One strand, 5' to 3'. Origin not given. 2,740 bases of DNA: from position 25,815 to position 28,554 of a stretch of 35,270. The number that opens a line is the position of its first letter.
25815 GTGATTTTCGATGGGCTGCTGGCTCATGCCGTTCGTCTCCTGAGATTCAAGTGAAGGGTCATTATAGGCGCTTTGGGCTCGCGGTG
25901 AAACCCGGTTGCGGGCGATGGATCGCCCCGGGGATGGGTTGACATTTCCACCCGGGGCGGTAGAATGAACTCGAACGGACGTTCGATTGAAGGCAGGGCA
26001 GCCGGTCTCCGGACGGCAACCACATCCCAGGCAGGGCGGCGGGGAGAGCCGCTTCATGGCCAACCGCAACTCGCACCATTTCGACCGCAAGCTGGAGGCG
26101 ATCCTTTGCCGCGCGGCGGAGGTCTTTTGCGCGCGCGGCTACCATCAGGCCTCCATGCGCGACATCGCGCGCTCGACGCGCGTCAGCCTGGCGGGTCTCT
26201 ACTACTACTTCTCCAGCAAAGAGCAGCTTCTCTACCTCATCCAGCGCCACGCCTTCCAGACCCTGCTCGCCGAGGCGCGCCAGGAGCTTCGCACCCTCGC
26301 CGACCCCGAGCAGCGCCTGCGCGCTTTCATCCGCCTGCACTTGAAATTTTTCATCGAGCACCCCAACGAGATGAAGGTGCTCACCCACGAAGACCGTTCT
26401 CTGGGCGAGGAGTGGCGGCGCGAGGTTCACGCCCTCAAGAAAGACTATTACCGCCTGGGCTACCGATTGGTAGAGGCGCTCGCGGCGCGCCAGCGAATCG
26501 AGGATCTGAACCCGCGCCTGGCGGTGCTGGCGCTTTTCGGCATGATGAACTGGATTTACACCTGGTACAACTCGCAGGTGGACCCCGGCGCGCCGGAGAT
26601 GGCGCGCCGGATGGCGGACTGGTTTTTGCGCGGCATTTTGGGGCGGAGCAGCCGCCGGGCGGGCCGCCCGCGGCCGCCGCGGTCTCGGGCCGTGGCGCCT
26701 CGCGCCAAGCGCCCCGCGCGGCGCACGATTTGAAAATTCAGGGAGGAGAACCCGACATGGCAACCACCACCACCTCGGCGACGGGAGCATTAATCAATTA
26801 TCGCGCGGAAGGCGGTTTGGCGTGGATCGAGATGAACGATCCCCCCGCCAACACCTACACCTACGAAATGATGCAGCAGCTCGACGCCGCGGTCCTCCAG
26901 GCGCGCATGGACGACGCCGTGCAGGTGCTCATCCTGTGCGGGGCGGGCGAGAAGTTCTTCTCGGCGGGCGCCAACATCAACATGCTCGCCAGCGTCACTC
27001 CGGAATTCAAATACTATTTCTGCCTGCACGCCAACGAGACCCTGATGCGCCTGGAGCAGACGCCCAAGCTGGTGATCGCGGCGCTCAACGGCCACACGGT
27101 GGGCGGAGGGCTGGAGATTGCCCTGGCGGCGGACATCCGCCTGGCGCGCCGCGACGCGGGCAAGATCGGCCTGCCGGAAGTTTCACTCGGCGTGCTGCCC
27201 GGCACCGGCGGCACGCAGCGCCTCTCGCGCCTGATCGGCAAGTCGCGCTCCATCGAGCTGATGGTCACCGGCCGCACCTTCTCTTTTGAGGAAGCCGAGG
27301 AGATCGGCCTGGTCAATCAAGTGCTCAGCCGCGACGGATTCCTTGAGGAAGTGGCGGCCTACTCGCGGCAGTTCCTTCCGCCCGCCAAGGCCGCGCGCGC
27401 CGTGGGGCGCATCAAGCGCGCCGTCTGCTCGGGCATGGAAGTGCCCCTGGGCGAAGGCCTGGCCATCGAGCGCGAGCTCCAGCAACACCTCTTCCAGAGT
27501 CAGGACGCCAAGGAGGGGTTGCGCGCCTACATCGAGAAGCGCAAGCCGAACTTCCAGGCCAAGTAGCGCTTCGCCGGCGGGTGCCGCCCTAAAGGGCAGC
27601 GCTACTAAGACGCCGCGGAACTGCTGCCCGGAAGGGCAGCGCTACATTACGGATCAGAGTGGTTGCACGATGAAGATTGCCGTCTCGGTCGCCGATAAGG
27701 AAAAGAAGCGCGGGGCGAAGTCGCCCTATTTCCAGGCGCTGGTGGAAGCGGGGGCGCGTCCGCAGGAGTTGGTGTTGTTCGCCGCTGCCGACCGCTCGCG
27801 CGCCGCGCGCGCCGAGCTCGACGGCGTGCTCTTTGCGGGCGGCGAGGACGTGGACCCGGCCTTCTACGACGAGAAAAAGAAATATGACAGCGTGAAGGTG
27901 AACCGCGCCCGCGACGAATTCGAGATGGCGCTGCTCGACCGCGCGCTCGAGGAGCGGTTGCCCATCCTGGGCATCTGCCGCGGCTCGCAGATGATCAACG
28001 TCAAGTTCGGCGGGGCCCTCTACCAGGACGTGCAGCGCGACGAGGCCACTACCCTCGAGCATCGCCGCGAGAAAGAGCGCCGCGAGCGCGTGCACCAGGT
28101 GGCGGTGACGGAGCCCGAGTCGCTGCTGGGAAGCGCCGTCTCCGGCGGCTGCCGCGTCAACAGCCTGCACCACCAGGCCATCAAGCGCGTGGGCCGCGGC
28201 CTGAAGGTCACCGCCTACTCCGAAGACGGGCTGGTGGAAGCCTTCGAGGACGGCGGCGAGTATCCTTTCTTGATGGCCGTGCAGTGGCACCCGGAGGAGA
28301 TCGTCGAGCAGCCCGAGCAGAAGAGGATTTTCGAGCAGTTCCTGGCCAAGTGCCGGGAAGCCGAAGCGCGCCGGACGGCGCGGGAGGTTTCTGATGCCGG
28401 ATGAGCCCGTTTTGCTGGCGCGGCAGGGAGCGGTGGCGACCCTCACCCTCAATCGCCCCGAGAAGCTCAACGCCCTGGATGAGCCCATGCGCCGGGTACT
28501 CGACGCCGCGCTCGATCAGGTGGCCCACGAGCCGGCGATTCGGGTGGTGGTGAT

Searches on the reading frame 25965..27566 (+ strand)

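Call 23: search_protein_families(library=pfam, proteins=[window:25965-27566:+], max_evalue=0.001)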
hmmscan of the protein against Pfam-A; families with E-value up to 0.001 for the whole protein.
window:25965-27566:+ (533 aa): 2 families
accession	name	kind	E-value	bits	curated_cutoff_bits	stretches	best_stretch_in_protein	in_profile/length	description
PF00378.25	ECH_1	-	7.7e-55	186.4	27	1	281-532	2-250/251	Enoyl-CoA hydratase/isomerase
PF16113.10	ECH_2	-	6.8e-25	88.7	27.2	1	287-457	3-175/335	Enoyl-CoA hydratase/isomerase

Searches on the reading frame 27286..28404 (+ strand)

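Call 23: search_protein_families(library=pfam, proteins=[window:27286-28404:+], max_evalue=0.001)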
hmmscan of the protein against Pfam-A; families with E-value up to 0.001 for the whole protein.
window:27286-28404:+ (372 aa): 2 families
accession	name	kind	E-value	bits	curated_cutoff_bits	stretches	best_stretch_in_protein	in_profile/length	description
PF07722.19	Peptidase_C26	-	2.8e-56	191.2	20.5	1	134-337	15-219/219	Peptidase C26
PF00117.34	GATase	-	8.9e-16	58.5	22.8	1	212-353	60-187/190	Glutamine amidotransferase class-I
